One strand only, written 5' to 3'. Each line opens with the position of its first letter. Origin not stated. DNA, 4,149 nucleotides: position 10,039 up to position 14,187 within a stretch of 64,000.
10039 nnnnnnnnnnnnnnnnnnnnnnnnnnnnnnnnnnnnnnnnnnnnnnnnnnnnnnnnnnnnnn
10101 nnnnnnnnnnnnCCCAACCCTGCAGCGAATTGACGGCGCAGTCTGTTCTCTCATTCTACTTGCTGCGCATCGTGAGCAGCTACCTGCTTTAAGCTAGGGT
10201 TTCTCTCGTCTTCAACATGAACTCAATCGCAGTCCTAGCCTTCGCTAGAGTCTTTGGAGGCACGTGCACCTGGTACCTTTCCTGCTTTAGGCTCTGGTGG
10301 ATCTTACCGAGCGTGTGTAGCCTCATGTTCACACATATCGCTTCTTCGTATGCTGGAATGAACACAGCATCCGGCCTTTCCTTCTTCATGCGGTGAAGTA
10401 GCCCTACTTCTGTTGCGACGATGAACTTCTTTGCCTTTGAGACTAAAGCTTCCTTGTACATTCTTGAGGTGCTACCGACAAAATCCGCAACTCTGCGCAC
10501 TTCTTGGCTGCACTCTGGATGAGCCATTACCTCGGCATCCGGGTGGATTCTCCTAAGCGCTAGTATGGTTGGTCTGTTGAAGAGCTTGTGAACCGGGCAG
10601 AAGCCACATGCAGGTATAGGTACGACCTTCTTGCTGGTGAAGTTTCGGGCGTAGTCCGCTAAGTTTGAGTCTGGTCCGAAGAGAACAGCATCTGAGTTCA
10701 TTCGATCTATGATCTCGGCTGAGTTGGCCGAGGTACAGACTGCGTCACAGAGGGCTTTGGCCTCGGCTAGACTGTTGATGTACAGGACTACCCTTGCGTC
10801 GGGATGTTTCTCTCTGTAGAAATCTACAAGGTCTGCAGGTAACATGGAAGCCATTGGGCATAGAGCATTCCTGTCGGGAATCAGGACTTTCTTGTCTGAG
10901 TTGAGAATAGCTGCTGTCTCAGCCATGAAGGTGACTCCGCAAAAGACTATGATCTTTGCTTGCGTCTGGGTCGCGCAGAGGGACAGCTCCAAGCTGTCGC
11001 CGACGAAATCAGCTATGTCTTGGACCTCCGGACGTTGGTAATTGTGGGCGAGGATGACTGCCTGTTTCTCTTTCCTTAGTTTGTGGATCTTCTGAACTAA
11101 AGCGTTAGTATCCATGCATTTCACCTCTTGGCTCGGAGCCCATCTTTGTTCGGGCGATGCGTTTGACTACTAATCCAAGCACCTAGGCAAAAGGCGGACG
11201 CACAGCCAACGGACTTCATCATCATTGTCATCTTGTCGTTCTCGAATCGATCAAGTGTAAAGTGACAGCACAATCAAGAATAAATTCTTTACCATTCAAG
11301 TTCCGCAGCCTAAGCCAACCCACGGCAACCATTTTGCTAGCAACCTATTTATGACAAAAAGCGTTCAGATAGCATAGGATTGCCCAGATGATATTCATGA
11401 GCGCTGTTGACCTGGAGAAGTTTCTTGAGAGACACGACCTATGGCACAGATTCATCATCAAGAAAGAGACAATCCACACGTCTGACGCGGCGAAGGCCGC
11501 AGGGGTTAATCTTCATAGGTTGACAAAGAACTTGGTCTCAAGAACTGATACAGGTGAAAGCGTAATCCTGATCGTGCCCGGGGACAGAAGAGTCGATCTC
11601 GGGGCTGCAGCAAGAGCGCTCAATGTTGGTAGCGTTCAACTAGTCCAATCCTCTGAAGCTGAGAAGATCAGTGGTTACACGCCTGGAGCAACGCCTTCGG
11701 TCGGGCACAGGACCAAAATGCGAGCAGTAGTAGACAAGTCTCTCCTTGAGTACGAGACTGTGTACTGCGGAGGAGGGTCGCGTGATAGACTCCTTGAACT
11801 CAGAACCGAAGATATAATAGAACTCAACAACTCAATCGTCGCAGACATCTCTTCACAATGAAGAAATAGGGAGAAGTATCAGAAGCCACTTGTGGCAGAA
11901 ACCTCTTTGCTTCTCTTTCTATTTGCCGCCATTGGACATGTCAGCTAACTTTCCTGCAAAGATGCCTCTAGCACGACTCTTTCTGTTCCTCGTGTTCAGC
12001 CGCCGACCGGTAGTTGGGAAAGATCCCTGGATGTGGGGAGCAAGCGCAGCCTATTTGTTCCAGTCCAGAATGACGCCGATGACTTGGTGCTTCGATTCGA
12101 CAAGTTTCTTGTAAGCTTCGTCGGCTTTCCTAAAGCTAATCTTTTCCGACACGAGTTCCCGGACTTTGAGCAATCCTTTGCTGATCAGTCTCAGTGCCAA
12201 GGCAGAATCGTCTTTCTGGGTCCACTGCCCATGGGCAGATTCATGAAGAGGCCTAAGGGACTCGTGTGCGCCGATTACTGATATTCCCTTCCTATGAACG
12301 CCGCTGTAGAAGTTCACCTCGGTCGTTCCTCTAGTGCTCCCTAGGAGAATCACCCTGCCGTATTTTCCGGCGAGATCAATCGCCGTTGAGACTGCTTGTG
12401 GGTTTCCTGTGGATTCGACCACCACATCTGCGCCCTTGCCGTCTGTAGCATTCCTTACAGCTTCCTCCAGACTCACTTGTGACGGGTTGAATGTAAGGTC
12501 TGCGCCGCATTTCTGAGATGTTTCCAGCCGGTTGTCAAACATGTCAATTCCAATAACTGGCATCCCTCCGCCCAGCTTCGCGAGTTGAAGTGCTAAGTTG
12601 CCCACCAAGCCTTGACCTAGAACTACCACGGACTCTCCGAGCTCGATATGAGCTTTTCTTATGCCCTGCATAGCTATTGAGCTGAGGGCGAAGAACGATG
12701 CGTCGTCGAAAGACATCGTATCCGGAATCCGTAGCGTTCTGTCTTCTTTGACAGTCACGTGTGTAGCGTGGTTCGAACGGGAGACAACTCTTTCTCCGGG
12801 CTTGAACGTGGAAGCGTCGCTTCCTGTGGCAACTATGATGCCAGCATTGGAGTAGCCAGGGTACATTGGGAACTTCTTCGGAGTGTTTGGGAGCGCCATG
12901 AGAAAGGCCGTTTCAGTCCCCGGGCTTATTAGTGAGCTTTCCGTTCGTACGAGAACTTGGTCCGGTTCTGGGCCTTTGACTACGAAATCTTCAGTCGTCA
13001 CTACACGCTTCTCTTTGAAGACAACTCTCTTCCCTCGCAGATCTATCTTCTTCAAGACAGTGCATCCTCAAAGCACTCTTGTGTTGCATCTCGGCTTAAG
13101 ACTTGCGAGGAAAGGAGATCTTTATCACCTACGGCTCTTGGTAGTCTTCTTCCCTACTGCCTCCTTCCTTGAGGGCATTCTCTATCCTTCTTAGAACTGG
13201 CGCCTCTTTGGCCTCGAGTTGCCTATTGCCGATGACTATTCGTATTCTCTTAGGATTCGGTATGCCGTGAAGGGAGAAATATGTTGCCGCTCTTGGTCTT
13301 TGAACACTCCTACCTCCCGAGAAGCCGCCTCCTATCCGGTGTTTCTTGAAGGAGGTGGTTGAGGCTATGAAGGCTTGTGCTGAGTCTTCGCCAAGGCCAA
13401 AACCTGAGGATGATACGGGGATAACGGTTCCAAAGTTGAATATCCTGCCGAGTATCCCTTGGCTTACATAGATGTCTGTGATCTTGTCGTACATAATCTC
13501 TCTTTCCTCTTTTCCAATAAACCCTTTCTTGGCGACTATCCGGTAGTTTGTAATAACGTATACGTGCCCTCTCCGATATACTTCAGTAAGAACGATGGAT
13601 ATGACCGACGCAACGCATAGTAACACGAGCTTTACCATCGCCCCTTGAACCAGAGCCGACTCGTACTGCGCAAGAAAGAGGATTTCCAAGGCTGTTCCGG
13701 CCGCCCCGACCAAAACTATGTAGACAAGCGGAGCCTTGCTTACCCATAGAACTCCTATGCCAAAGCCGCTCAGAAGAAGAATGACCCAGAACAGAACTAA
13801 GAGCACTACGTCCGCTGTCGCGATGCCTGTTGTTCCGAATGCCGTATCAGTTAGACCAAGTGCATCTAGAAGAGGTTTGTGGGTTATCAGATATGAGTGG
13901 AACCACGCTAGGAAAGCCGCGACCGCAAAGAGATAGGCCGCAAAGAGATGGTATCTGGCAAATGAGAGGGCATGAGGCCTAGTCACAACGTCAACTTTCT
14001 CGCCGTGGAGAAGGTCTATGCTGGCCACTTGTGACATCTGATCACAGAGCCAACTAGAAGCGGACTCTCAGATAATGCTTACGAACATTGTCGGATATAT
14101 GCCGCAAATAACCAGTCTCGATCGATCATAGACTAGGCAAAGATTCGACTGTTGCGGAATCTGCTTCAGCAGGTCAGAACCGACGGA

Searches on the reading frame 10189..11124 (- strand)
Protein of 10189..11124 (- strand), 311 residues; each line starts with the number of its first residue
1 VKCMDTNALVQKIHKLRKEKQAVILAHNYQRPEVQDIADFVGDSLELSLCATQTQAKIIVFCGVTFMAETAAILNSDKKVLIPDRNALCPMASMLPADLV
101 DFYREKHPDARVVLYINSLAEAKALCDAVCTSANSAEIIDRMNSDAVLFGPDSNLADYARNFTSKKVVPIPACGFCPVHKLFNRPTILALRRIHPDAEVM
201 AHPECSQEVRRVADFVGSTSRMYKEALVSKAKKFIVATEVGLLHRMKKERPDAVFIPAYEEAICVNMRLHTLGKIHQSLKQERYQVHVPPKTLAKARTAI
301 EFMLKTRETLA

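Call 40: search_protein_families(library=pfam, proteins=[window:10189-11124:-], max_evalue=0.00001)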
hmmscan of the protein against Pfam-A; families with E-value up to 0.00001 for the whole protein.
window:10189-11124:- (311 aa): 1 family
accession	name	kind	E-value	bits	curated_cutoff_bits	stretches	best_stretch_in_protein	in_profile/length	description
PF02445.21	NadA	-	3.4e-110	368.2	27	1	11-305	1-295/295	Quinolinate synthetase A protein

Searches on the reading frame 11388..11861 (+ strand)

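Call 36: search_protein_families(library=pfam, proteins=[window:11388-11861:+], max_evalue=0.001)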
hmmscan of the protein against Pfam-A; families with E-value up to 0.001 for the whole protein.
window:11388-11861:+ (157 aa): 1 family
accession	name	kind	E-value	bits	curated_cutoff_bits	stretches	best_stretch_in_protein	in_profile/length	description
PF04073.20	tRNA_edit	-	2.5e-27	95.9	25.5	1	31-145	7-122/123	Aminoacyl-tRNA editing domain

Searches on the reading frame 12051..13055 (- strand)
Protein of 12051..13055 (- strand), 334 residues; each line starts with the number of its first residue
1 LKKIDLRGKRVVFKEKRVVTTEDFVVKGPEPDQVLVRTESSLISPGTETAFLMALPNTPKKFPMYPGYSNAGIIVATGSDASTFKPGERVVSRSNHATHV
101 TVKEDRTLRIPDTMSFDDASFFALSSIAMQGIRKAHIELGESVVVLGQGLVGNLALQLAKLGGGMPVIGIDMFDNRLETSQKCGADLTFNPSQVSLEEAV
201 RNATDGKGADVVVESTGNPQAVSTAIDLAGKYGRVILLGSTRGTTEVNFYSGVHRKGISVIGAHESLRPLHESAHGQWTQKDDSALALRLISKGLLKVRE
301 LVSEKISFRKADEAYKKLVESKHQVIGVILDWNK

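Call 40: search_protein_families(library=pfam, proteins=[window:12051-13055:-], max_evalue=0.00001)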
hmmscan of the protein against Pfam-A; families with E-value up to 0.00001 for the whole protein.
window:12051-13055:- (334 aa): 4 families
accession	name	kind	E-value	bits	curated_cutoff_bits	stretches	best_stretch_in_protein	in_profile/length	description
PF00107.32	ADH_zinc_N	-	3.7e-23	82.3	31.8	1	151-264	2-113/129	Zinc-binding dehydrogenase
PF13602.12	ADH_zinc_N_2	-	6.4e-07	30.8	27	1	184-323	2-128/134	Zinc-binding dehydrogenase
PF08240.17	ADH_N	-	7.4e-07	29.8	23.5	1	31-92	2-62/104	Alcohol dehydrogenase GroES-like domain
PF16912.11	Glu_dehyd_C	-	1.3e-06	28.4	34.9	1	141-316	32-199/211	Glucose dehydrogenase C-terminus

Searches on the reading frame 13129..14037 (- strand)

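Call 40: search_protein_families(library=pfam, proteins=[window:13129-14037:-], max_evalue=0.00001)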
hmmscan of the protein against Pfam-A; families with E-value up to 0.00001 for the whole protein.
window:13129-14037:- (302 aa): 2 families
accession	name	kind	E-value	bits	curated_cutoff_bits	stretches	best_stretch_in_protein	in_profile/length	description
PF03703.20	bPH_2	-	5.1e-12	46.3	22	1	156-206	2-52/78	Bacterial PH domain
PF14470.12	bPH_3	-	7.7e-06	26.7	23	0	154-202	19-69/95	Bacterial PH domain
